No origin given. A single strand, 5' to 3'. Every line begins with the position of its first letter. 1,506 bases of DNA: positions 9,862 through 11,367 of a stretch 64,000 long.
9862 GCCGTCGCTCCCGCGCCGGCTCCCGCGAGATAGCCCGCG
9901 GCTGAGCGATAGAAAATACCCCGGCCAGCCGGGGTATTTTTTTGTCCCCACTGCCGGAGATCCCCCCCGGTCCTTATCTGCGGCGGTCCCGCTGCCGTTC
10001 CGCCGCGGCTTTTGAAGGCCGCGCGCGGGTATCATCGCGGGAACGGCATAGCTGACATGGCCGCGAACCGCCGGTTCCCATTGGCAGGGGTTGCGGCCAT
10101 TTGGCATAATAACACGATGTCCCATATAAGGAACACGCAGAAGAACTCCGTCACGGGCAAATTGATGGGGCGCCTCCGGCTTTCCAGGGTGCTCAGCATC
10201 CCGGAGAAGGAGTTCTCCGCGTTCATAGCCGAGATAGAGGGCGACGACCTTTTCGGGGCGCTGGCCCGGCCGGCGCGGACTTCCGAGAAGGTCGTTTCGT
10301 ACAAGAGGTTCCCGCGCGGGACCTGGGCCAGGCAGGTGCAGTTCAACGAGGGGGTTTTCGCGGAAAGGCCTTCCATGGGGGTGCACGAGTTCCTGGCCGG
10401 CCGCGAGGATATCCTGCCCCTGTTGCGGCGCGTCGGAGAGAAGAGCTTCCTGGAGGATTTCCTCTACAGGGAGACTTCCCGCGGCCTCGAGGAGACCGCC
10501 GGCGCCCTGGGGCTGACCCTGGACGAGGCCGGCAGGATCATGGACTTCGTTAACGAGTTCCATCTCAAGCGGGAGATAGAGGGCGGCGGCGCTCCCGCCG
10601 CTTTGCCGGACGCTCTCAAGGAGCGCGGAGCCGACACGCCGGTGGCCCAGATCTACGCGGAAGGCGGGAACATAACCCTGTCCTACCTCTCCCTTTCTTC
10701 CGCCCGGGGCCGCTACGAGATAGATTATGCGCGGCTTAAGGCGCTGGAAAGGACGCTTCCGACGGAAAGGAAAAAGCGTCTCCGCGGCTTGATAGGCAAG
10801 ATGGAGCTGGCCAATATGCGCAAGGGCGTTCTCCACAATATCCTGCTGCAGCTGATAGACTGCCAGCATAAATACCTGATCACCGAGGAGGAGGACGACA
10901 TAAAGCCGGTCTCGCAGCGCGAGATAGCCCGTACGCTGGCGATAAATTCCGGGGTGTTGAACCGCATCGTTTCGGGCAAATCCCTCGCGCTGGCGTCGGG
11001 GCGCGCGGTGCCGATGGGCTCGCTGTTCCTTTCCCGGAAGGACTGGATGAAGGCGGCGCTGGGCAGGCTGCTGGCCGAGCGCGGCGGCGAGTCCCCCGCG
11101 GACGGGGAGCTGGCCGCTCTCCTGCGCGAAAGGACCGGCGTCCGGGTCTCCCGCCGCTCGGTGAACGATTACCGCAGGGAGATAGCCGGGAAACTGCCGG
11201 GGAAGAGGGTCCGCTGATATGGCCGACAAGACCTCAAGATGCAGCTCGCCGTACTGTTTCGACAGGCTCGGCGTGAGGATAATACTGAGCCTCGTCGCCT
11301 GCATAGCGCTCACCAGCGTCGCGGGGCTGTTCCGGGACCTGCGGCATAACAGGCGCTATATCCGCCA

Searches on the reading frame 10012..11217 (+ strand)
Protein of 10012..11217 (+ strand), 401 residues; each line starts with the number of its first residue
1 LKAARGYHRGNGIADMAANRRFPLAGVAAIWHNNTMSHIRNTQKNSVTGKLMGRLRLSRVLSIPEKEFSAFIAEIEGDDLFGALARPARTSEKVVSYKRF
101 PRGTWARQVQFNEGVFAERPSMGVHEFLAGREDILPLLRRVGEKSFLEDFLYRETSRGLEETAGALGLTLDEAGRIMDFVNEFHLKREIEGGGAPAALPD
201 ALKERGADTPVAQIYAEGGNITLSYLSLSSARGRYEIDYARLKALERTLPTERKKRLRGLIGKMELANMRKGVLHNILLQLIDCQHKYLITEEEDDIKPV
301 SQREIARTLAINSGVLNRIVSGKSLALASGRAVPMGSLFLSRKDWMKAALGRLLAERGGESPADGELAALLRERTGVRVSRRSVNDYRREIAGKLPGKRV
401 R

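Call 9: search_protein_families(library=pfam, proteins=[window:10012-11217:+], max_evalue=0.01)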
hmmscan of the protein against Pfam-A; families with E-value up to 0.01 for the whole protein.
window:10012-11217:+ (401 aa): 1 family
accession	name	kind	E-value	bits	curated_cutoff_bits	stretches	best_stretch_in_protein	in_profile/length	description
PF04552.19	Sigma54_DBD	-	5.8e-08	33.1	22.8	1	268-391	19-150/160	Sigma-54, DNA binding domain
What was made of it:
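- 10057..11217 (+): Short sigma-54-like protein. The start is uncertain (10012, 10057 or 10117). The conserved peptide AIWHN upstream of 10117 argues for 10057. Pfam Sigma54_DBD only, 33 bits (call 9).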

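Call 12: find_homologous_proteins(query=window:10117-11217:+)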
Query window:10117-11217:+ (366 aa): 2 proteins with E <= 0.001 among 8000 candidates.
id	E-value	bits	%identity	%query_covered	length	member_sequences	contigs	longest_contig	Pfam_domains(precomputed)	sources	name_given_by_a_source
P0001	9.7e-233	789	100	100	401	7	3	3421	PF04552.20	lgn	-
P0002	1.5e-140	486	62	97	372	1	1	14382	PF04552.20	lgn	-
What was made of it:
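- On Sigma-54-dependent (-24/-12) promoter: Only one close relative exists in the collections searched (call 12).
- Tried and rejected: Word-indexed protein search found only one close relative (call 12).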

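Call 14: find_encoding_contigs(protein=P0002, flank=10000)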
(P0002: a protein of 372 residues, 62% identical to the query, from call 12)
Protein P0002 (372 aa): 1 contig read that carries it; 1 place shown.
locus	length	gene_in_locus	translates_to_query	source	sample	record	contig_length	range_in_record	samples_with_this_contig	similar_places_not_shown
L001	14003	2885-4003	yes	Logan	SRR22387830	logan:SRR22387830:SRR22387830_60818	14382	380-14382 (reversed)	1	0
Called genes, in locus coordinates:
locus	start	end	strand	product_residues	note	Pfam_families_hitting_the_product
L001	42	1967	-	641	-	PF05201:GlutR_N, PF01488:Shikimate_DH, PF03807:F420_oxidored (faint), PF01379:Porphobil_deam, PF03900:Porphobil_deamC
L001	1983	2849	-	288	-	PF01578:Cytochrom_C_asm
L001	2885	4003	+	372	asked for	PF04552:Sigma54_DBD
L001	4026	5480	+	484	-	PF00672:HAMP, PF00512:HisKA, PF13581:HATPase_c_2 (weak), PF02518:HATPase_c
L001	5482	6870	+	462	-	PF00072:Response_reg, PF00158:Sigma54_activat, PF14532:Sigma54_activ_2, PF07728:AAA_5 (weak), PF25601:AAA_lid_14, PF02954:HTH_8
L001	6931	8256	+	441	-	PF14522:Cytochrome_C7 (faint), PF14537:Cytochrom_c3_2 (faint), PF22678:Cytochrom_c_NrfB-like (faint), PF02085:Cytochrom_CIII (faint), PF09699:Paired_CXXCH_1, PF22113:Mtrc-MtrF_II-IV_dom (weak), PF09699:Paired_CXXCH_1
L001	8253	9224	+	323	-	PF00578:AhpC-TSA, PF08534:Redoxin, PF12895:ANAPC3 (faint), PF25063:ARM_TT21_C (weak), PF07719:TPR_2 (faint), PF07721:TPR_4 (faint), PF13174:TPR_6 (faint), PF14559:TPR_19 (weak), +6 more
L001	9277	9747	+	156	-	PF14522:Cytochrome_C7 (faint), PF14537:Cytochrom_c3_2 (faint), PF09699:Paired_CXXCH_1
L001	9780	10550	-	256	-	-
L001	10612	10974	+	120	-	PF00072:Response_reg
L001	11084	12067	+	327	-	PF14522:Cytochrome_C7 (faint), PF09699:Paired_CXXCH_1 (weak), PF22113:Mtrc-MtrF_II-IV_dom (faint), PF09699:Paired_CXXCH_1, PF14537:Cytochrom_c3_2 (weak), PF09699:Paired_CXXCH_1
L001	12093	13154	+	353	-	PF01436:NHL (faint), PF08450:SGL (faint), PF06739:SBBP (faint), PF17170:DUF5128 (weak)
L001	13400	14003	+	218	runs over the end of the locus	PF14522:Cytochrome_C7 (faint), PF14537:Cytochrom_c3_2 (faint), PF09699:Paired_CXXCH_1 (weak)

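Call 25: search_protein_representatives(protein=window:10117-11217:+)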
Query: 366 residues. Proteins with E-value up to 0.001 (for the whole library): 621; up to 1e-10: 295; up to 1e-30: 107. The best 150 are listed.
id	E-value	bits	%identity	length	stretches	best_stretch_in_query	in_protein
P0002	4.8e-141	486.1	62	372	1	1-357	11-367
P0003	1.0e-64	235.2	38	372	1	11-361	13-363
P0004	1.7e-53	198.3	34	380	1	7-356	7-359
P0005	3.0e-47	177.8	35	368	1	8-356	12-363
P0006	3.4e-46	174.3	37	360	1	9-355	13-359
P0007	4.8e-46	173.8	32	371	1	12-356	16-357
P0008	1.2e-43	166.0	32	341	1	20-356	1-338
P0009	1.7e-43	165.5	32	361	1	6-357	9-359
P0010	3.3e-43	164.5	32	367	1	13-357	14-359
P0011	7.2e-43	163.4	34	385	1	4-363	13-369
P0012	9.2e-43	163.0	32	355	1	13-357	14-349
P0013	1.2e-42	162.6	32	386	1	13-355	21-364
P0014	1.2e-42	162.6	31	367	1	4-365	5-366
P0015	1.5e-42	162.4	32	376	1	10-356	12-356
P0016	2.3e-42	161.7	33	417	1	9-357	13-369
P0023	1.6e-40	155.6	34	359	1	5-355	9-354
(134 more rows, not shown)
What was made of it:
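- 10057..11217 (+): The family has 621 clusters (call 25).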

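Call 28: search_protein_families(library=ncbifam, proteins=[window:10117-11217:+], max_evalue=0.01)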
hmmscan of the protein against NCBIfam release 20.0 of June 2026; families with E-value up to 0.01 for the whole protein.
window:10117-11217:+ (366 aa): 4 families
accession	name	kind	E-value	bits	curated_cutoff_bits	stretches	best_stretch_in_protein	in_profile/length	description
TIGR02395.1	rpoN_sigma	equivalog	1.7e-10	40.5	277.35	1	232-356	292-425/434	RNA polymerase factor sigma-54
NF004602.0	PRK05932.2-4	equivalog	2.1e-06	26.9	506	1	229-356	269-400/416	RNA polymerase factor sigma-54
NF009118.0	PRK12469.1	subfamily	3.3e-05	22.9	396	1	231-356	337-470/483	RNA polymerase factor sigma-54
NF004595.0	PRK05932.1-2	equivalog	0.0023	16.9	513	0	235-356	343-472/484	RNA polymerase factor sigma-54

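Call 29: search_solved_structures(query=A4, max_evalue=1, show_alignments=2)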
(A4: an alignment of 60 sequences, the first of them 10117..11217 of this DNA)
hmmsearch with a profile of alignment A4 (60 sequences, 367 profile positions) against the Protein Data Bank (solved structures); distinct sequences matched with E-value up to 1: 30.
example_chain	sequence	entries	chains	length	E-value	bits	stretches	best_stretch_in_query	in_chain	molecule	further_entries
5ui5_I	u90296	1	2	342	6.6e-26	94.2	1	164-366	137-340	RNA polymerase sigma factor RpoN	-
5nwt_M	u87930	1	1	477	7.7e-20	74.2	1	213-367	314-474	RNA polymerase sigma-54 factor,RNA polymerase sigma-54 factor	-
9q91_M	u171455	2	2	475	1.2e-19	73.6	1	213-367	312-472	RNA polymerase sigma-54 factor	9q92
7qv9_M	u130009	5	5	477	1.2e-19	73.6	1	213-367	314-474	RNA polymerase sigma-54 factor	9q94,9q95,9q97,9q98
5ui8_M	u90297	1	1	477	1.2e-19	73.6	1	213-367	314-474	RNA polymerase sigma-54 factor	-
7qwp_M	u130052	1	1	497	1.3e-19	73.5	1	213-367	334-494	RNA polymerase sigma-54 factor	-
7qxi_M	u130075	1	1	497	1.3e-19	73.5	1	213-367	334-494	RNA polymerase sigma-54 factor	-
9q90_M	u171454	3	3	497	1.3e-19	73.5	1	213-367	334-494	RNA polymerase sigma-54 factor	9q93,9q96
8re4_M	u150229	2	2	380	3.7e-19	72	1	213-364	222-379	RNA polymerase sigma-54 factor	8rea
9mse_M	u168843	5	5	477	5.9e-19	71.3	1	215-367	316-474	RNA polymerase sigma-54 factor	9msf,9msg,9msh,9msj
8f1i_M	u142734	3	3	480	5.9e-19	71.3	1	215-367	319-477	RNA polymerase sigma-54 factor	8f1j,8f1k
8reb_M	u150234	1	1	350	2.5e-18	69.2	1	220-364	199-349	RNA polymerase sigma-54 factor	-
8rec_M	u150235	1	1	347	2.7e-17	65.9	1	226-364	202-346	RNA polymerase sigma-54 factor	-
5nsr_M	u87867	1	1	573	1.1e-16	63.9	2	214-310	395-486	RNA polymerase sigma-54 factor,RNA polymerase sigma-54 factor,RNA polymerase sigma-54 fact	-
5nss_M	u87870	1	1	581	1.1e-16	63.8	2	214-310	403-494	RNA polymerase sigma-54 factor,RNA polymerase sigma-54 factor,RNA polymerase sigma-54 fact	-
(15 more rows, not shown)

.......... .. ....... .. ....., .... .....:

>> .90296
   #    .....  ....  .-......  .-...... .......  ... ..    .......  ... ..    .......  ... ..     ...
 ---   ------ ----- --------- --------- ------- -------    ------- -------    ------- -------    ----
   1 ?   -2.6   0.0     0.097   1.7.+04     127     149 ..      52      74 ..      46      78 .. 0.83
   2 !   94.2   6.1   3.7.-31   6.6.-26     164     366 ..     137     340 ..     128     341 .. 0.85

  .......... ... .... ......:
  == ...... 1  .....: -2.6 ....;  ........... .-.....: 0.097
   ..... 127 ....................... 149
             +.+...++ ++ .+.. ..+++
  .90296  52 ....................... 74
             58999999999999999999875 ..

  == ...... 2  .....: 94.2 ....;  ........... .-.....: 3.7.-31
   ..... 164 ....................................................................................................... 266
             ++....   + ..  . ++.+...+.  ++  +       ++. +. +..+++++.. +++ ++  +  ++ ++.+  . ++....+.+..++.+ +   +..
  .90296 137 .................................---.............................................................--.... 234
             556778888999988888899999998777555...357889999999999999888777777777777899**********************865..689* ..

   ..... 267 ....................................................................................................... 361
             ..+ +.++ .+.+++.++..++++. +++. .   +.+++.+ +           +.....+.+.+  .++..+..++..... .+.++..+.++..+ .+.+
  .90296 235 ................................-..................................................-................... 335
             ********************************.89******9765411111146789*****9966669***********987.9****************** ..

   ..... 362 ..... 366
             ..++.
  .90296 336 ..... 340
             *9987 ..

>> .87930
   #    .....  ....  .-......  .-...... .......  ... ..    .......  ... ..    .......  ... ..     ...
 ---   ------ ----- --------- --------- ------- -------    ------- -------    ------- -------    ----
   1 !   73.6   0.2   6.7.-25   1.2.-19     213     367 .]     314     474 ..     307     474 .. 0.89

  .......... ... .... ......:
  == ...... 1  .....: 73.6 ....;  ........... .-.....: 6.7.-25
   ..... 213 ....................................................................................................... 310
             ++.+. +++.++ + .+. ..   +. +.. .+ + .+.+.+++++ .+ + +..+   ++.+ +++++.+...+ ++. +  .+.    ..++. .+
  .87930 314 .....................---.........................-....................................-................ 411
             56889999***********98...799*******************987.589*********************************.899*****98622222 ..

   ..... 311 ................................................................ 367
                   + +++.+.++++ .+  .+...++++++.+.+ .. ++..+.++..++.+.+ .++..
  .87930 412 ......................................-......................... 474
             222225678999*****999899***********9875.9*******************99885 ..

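Call 35: find_related_loci(query=A6, collection=genome_contigs, flank=10000)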
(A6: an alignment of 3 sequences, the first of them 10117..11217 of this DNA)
Query A6 (366 aa) in genome_contigs; peptide patterns used: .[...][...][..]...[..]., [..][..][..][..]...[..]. (x = any residue, [..] = any of these).
116 stretches matched a pattern, but none encodes a relative of the query by tblastn (E <= 1e-3).

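Call 36: find_homologous_proteins(query=A4, max_evalue=1e-10)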
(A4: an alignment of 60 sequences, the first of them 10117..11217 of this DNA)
Query A4 (60 sequences) (366 aa, profile of the alignment): 7 proteins with E <= 1e-10 among 8000 candidates.
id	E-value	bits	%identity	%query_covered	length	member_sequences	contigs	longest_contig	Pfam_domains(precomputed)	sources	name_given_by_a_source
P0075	1.4e-122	427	29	94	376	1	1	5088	PF04552.20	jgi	jgi:hypothetical protein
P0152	7.8e-115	402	25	96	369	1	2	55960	PF04552.20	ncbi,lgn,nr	ncbi:MAG: hypothetical protein HY811_01575 [Planctomycetes bacterium]|nr:hypothetical protein [Planc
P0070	1.8e-113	397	25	93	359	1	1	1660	PF04552.20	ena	-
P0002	2.0e-109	384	62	97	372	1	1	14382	PF04552.20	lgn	-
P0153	1.9e-107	377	30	94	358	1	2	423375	PF04552.20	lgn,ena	-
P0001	4.7e-104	366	100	100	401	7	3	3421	PF04552.20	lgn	-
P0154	8.2e-13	66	27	25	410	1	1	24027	PF04963.20,PF04552.20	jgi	jgi:RNA polymerase sigma-54 factor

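Call 37: find_encoding_contigs(protein=P0153, flank=10000, max_places=2)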
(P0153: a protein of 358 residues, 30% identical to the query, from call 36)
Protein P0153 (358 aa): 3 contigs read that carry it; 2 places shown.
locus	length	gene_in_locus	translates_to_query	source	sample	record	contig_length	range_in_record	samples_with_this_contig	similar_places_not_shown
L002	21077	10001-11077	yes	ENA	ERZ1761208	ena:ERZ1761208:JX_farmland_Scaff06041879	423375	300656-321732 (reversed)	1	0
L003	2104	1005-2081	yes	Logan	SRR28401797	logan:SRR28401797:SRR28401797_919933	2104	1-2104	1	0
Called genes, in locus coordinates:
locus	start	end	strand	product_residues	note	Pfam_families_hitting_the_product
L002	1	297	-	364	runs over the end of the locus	PF03739:LptF_LptG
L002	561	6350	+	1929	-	-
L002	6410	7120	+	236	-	PF18912:DZR_2, PF00156:Pribosyltran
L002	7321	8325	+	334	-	PF00044:Gp_dh_N, PF02800:Gp_dh_C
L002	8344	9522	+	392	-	PF00162:PGK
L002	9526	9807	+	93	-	PF03840:SecG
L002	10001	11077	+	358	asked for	PF04552:Sigma54_DBD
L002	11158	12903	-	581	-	PF03979:Sigma70_r1_1, PF00140:Sigma70_r1_2, PF04542:Sigma70_r2, PF04539:Sigma70_r3, PF04545:Sigma70_r4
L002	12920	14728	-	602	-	PF01807:Zn_ribbon_DnaG, PF08275:DNAG_N, PF01751:Toprim, PF13155:Toprim_2, PF13662:Toprim_4, PF10410:DnaB_bind (weak)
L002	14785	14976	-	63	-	PF01165:Ribosomal_S21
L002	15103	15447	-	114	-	PF11969:DcpS_C, PF01230:HIT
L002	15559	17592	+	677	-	PF26626:DUF8201 (weak), PF02366:PMT, PF13231:PMT_2 (weak)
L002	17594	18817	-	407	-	PF00919:UPF0004, PF04055:Radical_SAM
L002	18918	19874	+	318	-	PF03741:TerC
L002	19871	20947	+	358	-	PF01594:AI-2E_transport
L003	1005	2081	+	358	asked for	PF04552:Sigma54_DBD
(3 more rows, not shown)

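Call 38: find_encoding_contigs(protein=P0152, flank=10000, max_places=2)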
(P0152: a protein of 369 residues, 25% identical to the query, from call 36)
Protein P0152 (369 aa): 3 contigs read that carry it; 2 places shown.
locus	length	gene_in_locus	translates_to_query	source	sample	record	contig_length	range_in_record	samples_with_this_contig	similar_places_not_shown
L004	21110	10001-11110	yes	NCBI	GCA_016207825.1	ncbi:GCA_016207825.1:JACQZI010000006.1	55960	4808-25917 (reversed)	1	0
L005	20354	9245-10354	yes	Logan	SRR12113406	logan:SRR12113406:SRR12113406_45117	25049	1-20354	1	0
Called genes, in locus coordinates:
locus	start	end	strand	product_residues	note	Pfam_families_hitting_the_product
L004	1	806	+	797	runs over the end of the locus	PF02985:HEAT (faint), PF13646:HEAT_2 (weak)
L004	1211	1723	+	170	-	-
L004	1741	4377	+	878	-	-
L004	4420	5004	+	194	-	-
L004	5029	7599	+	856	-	PF13432:TPR_16, PF25063:ARM_TT21_C, PF23914:TPR_CcmH_CycH, PF12895:ANAPC3, PF00515:TPR_1, PF13432:TPR_16, PF14559:TPR_19, PF13414:TPR_11, +48 more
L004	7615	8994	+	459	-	PF13414:TPR_11 (weak), PF13432:TPR_16 (weak), PF14559:TPR_19 (weak), PF00515:TPR_1 (weak), PF07719:TPR_2, PF13181:TPR_8 (weak), PF12895:ANAPC3, PF13414:TPR_11, +27 more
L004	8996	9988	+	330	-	PF00072:Response_reg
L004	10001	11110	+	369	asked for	PF04552:Sigma54_DBD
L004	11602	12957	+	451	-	PF00072:Response_reg, PF00158:Sigma54_activat, PF14532:Sigma54_activ_2, PF00004:AAA (weak), PF07724:AAA_2 (weak), PF07728:AAA_5, PF25601:AAA_lid_14, PF02954:HTH_8, +1 more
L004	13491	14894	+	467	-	PF00004:AAA (faint), PF00072:Response_reg, PF00158:Sigma54_activat, PF14532:Sigma54_activ_2, PF07724:AAA_2 (weak), PF07728:AAA_5 (faint), PF25601:AAA_lid_14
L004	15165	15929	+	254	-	PF00072:Response_reg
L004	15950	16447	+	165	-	-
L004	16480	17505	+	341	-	PF18930:DUF5679, PF13646:HEAT_2 (weak)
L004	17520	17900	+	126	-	-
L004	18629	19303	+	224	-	PF12708:Pect-lyase_RHGA_epim (faint), PF05048:NosD, PF13229:Beta_helix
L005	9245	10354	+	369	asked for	PF04552:Sigma54_DBD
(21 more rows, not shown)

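Call 39: find_encoding_contigs(protein=P0003, flank=10000, max_places=2)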
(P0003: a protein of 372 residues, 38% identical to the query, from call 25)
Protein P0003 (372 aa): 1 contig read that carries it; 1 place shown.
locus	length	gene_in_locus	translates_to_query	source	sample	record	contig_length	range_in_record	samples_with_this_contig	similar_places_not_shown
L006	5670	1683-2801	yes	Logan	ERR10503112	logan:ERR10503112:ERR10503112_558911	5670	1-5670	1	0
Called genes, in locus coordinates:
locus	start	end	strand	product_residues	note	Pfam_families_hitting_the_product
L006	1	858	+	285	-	?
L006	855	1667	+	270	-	PF01578:Cytochrom_C_asm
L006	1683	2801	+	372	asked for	PF04552:Sigma54_DBD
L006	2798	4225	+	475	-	PF21563:Mcp40H-20_sensor (weak), PF00672:HAMP, PF00512:HisKA, PF02518:HATPase_c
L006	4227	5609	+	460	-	PF00072:Response_reg, PF00158:Sigma54_activat, PF14532:Sigma54_activ_2, PF00004:AAA (faint), PF07728:AAA_5 (weak), PF25601:AAA_lid_14, PF02954:HTH_8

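Call 40: predict_structure(alignment_id=A4)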
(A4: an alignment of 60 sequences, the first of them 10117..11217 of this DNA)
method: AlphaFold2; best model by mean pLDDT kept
length: 366 residues; sequences in the alignment: 60
mean_pLDDT: 88.3   pTM: 0.86
mean pLDDT of the five models: 88.3, 87.2, 86.7, 86.5, 85.4
residues with pLDDT >= 90: 281; 70-90: 36; 50-70: 25; < 50: 24
segments of 3 or more residues with pLDDT < 50: 1-4, 74-85, 158-160, 363-366
pLDDT, mean of each block of 10 residues (from residue 1): 52 86 94 94 96 96 94 52 57 90 95 93 96 97 90 63 58 89 94 94 97 97 97 97 98 96 97 97 96 93 95 94 90 96 97 88 44
secondary structure, 60 per line:
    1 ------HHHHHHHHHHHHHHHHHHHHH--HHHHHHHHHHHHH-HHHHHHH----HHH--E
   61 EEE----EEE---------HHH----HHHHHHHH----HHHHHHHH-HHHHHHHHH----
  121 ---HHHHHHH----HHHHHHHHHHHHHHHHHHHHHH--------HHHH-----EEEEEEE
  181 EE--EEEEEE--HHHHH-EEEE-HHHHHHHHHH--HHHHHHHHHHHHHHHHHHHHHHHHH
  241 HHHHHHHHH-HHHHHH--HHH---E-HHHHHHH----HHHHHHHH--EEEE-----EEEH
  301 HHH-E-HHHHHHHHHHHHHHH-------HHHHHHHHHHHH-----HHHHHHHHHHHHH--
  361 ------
elements in order: H7-27 H30-42 H44-50 E60-63 E68-70 H87-94 H99-106 H108-116 H124-130 H135-156 H165-168 E174-182 E185-190 H193-197 E199-202 H204-213 H216-249 H251-256 H267-273 H278-285 E288-291 E297-299 H300-303 H307-321 H329-340 H346-358

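Call 45: fold_search(model_id=the predicted structure, library=pdb)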
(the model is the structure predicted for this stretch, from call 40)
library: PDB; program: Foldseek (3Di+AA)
matches with E <= 10: 323; with E <= 0.001: 21
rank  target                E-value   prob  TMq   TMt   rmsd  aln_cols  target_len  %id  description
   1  9msg_M                5.2e-08  1.00  0.34  0.29  24.1       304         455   16  De novo SigN RNA polymerase transcription initiation intermediate with bound SigN-RII (released 2025-08-13)
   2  8f1k_M                8.8e-08  1.00  0.39  0.36  20.8       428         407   14  SigN RNA polymerase early-melted intermediate bound to full duplex DNA fragment dhsU36 (-12T) (released 2023-04-05)
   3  9msf_M                9.2e-08  1.00  0.33  0.29  24.7       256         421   17  de novo SigN RNA polymerase transcription initiation intermediate with post-catalytic bEBP state (RPi1 closed ring) (released 2025-08-13)
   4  9mse_M                9.2e-08  1.00  0.38  0.34  21.5       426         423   14  de novo SigN RNA polymerase transcription initiation intermediate with pre-catalytic bEBP state (RPi1 open ring) (released 2025-08-13)
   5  8f1j_M                1.5e-07  1.00  0.39  0.35  20.9       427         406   14  SigN RNA polymerase early-melted intermediate bound to mismatch DNA fragment dhsU36mm2 (-12A) (released 2023-04-05)
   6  8f1i_M                1.5e-07  1.00  0.38  0.35  21.2       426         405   14  SigN RNA polymerase early-melted intermediate bound to mismatch fragment dhsU36mm1 (-12T) (released 2023-04-05)
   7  9q97_M                5.6e-07  1.00  0.35  0.31  25.2       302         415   18  CryoEM structure of bacterial transcription intermediate complex mediated by activator PspF containing nifH promoter D (released 2025-03-26)
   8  7qwp_M                2.2e-06  1.00  0.40  0.37  20.9       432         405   14  CryoEM structure of bacterial transcription close complex (RPc) (released 2022-11-09)
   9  9q92_M                3.7e-06  1.00  0.34  0.31  23.5       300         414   16  CryoEM structure of bacterial transcription intermediate complex mediated by activator PspF containing nifH promoter D (released 2025-07-16)
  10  9msj_M                9.0e-06  1.00  0.32  0.32  22.5       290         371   18  de novo SigN RNA polymerase NTP-bound open complex (RPo+2A) (released 2025-08-13)
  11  9msh_M                1.0e-05  1.00  0.33  0.33  22.1       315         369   16  de novo SigN RNA polymerase open complex (RPo) (released 2025-08-13)
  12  7qxi_M                1.1e-05  1.00  0.31  0.29  25.2       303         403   16  Cryo-EM structure of RNA polymerase-sigma54 holo enzyme with promoter DNA closed complex (released 2022-11-09)
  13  5nwt_M                1.9e-05  1.00  0.27  0.24  24.3       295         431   18  Crystal Structure of Escherichia coli RNA polymerase - Sigma54 Holoenzyme complex (released 2017-09-13)
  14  5ui8_M                2.0e-05  1.00  0.32  0.31  22.5       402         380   14  structure of sigmaN-holoenzyme (released 2017-02-22)
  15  5ui5_I                4.0e-05  1.00  0.36  0.41  20.9       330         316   20  Crystal structure of Aquifex aeolicus sigmaN bound to promoter DNA (released 2017-02-22)
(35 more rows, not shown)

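Call 64: find_related_loci(query=A6, collection=metagenome_contigs, flank=10000)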
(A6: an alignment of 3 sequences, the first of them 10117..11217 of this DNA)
Query A6 (366 aa) in metagenome_contigs; peptide patterns used: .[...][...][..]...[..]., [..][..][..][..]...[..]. (x = any residue, [..] = any of these).
184 stretches matched a pattern, but none encodes a relative of the query by tblastn (E <= 1e-3).

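Call 65: find_encoding_contigs(protein=P0004, flank=10000, max_places=1)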
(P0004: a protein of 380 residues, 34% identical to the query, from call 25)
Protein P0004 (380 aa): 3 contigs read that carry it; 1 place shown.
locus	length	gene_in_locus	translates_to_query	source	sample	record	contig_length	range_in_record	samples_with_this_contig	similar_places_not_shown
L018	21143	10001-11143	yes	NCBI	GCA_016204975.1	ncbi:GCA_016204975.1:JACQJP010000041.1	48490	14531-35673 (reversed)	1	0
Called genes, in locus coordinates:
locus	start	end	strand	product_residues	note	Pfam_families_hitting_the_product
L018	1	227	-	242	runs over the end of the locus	PF13173:AAA_14, PF13635:DUF4143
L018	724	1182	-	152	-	PF07508:Recombinase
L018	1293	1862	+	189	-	-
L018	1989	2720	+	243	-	-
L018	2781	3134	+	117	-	PF04255:DUF433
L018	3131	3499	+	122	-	PF18480:DUF5615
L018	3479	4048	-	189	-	-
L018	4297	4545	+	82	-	PF09360:zf-CDGSH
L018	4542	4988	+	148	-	-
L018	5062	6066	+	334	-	PF02661:Fic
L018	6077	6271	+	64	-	-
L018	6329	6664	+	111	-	PF01381:HTH_3 (weak)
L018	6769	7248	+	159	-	PF01814:Hemerythrin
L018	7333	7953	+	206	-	PF01209:Ubie_methyltran, PF13489:Methyltransf_23, PF13649:Methyltransf_25, PF13847:Methyltransf_31, PF08241:Methyltransf_11, PF08242:Methyltransf_12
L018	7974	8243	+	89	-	PF01169:GDT1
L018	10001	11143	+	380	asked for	PF04552:Sigma54_DBD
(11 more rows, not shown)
